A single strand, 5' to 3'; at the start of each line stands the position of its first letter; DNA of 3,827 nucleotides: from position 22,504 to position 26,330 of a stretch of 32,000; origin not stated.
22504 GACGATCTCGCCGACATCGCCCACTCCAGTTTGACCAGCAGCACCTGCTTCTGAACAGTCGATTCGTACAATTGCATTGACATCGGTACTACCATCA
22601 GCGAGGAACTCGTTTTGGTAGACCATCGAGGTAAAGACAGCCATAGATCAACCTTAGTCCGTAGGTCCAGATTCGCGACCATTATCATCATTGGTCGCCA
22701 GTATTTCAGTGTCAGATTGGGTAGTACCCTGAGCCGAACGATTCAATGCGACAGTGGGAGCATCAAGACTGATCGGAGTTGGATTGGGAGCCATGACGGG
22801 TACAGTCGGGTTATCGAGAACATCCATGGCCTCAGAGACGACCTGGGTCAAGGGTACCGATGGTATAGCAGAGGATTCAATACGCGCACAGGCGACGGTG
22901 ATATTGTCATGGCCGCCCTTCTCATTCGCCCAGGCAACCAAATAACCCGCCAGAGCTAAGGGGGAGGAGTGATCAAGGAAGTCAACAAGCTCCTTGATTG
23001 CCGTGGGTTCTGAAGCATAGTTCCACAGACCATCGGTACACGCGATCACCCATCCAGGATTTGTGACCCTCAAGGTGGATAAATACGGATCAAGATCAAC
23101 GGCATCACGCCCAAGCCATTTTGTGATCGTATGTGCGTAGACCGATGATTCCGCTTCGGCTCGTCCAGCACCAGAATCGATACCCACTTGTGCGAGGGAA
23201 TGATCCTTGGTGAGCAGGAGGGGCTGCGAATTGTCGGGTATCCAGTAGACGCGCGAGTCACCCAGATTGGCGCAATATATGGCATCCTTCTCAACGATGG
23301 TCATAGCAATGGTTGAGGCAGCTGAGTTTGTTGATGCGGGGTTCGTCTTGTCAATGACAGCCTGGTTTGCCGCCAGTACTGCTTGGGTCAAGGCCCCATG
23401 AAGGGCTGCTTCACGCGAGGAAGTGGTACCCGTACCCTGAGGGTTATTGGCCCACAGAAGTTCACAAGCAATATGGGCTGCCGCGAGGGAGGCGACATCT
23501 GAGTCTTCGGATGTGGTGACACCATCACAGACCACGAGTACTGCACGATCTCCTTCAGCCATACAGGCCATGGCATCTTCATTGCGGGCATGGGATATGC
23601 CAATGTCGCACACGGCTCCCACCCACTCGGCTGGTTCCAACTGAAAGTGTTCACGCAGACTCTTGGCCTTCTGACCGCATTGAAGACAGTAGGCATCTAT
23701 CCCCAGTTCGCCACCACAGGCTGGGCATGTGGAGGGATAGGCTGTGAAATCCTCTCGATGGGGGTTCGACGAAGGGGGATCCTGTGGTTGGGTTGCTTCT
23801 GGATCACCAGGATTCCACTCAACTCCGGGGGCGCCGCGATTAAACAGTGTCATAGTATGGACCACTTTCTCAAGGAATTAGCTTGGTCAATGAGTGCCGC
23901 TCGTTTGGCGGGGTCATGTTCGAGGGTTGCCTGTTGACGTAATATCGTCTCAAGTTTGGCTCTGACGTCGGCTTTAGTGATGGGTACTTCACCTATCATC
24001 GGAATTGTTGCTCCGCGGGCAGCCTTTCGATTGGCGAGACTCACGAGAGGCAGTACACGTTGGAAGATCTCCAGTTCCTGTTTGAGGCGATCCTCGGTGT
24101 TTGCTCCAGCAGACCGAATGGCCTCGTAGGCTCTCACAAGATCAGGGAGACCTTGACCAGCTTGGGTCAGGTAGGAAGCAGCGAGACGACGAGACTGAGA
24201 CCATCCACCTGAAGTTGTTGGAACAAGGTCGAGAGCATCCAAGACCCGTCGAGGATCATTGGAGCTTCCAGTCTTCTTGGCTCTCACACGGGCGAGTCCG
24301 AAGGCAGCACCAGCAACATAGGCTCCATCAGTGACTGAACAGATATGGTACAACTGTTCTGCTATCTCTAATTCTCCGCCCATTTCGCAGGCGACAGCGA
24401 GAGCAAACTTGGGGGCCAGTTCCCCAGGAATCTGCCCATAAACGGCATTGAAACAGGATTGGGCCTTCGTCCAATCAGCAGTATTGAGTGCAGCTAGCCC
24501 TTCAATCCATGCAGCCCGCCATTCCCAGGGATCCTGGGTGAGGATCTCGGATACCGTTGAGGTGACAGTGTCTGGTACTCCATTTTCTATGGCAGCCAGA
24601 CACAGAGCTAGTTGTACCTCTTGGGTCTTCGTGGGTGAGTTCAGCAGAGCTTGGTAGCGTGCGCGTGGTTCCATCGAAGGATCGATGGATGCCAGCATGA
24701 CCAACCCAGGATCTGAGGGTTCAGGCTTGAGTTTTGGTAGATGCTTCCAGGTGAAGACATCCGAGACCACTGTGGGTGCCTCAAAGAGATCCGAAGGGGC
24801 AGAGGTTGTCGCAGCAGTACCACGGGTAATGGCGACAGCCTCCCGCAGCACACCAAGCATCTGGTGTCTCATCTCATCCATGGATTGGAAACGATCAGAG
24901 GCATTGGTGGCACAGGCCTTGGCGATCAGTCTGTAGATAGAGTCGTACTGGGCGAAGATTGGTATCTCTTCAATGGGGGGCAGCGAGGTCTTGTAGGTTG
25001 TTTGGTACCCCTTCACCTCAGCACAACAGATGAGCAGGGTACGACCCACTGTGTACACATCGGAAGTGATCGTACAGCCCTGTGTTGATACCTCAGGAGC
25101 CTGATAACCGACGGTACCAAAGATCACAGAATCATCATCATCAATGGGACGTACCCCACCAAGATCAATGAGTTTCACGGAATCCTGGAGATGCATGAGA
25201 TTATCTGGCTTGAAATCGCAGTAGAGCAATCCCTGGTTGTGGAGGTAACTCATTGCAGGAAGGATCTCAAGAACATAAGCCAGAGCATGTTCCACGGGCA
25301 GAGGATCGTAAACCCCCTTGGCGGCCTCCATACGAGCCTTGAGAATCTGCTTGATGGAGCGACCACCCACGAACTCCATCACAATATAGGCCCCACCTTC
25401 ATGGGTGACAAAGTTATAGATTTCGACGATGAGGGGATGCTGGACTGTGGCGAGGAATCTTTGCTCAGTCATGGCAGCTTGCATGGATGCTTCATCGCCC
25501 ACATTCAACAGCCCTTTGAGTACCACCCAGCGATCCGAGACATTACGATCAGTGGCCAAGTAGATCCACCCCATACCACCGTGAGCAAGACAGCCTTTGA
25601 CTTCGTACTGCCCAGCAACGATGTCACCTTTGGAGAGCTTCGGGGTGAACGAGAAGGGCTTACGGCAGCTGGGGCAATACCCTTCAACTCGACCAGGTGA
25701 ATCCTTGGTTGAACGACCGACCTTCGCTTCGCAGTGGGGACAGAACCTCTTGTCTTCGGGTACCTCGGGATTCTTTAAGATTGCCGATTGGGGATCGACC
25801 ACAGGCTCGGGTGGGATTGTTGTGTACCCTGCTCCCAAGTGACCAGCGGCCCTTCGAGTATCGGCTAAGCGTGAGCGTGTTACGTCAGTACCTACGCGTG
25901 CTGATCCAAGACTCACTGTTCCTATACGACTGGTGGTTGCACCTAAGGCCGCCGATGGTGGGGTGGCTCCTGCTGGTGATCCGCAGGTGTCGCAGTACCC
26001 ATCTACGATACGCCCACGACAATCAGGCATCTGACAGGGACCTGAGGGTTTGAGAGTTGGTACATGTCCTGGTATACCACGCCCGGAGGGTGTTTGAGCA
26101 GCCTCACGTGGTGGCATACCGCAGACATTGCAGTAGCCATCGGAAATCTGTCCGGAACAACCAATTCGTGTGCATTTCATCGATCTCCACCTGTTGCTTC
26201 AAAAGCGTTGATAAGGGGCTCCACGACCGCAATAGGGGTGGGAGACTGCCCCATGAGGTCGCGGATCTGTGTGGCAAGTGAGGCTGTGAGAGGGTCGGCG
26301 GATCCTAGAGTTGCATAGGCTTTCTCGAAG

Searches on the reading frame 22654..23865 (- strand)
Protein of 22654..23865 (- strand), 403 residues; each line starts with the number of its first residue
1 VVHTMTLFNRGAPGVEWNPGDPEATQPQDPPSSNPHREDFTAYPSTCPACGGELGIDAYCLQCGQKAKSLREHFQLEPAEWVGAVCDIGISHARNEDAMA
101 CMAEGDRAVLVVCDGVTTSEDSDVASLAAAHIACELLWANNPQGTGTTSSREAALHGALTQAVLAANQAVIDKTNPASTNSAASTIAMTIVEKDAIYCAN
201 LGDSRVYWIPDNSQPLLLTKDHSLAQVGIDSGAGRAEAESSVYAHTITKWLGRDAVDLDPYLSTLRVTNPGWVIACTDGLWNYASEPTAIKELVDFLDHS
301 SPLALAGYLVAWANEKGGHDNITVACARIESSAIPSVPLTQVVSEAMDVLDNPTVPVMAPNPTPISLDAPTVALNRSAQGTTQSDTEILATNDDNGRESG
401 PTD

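Call 4: search_protein_families(library=pfam, proteins=[window:22654-23865:-], max_evalue=0.01)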
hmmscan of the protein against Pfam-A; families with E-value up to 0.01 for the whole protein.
window:22654-23865:- (403 aa): 2 families
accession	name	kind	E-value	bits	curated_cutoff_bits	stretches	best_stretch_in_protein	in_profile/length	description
PF13672.11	PP2C_2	-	3.6e-14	53.3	24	1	93-295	10-189/209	Protein phosphatase 2C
PF00481.26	PP2C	-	2.7e-09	37.5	20.3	1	99-223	26-141/255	Protein phosphatase 2C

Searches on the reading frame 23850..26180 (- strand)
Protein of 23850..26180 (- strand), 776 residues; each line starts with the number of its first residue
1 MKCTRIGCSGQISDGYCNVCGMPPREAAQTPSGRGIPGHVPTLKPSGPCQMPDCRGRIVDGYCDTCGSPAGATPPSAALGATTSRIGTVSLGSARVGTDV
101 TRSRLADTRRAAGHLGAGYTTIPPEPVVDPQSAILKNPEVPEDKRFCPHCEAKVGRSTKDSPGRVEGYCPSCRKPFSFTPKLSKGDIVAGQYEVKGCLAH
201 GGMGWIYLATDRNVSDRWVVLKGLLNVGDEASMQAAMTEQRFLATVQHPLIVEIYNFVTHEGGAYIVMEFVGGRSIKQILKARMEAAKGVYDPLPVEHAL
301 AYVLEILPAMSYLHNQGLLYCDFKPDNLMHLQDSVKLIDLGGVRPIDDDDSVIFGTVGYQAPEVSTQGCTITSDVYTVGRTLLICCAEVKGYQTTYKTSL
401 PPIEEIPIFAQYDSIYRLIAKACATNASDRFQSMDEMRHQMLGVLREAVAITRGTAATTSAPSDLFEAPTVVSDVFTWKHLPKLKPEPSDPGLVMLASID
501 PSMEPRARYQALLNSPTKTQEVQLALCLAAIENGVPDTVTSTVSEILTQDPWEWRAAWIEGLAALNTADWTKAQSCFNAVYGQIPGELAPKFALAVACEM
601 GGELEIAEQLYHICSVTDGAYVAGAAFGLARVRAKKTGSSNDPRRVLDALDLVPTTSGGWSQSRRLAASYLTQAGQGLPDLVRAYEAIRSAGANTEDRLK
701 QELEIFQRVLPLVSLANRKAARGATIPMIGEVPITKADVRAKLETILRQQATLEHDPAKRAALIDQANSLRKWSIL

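Call 4: search_protein_families(library=pfam, proteins=[window:23850-26180:-], max_evalue=0.01)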
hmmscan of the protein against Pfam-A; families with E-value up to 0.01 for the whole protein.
window:23850-26180:- (776 aa): 5 families
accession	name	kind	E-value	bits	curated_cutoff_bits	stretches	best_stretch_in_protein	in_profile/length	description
PF16918.11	PknG_TPR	-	4.2e-39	134.7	27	1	515-772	89-338/340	Protein kinase G tetratricopeptide repeat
PF00069.31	Pkinase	-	1e-29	104.2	31.7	1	192-393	1-198/263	Protein kinase domain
PF16919.11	PknG_rubred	-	8.1e-24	83.8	28.5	1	114-182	6-74/74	Protein kinase G rubredoxin domain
PF07714.23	PK_Tyr_Ser-Thr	-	8.6e-17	61.7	23.1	1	197-383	6-195/258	Protein tyrosine and serine/threonine kinase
PF16840.10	ACTL7A_N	-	0.009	16.5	27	0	728-768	8-48/65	Actin-like protein 7A N-terminus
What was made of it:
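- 20594..26180 (-): Native right flank: FHA/zinc-ribbon, VWA, PP2C and PknG genes. This operon ends with DUF3107 in all relatives. Pfam (call 4).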
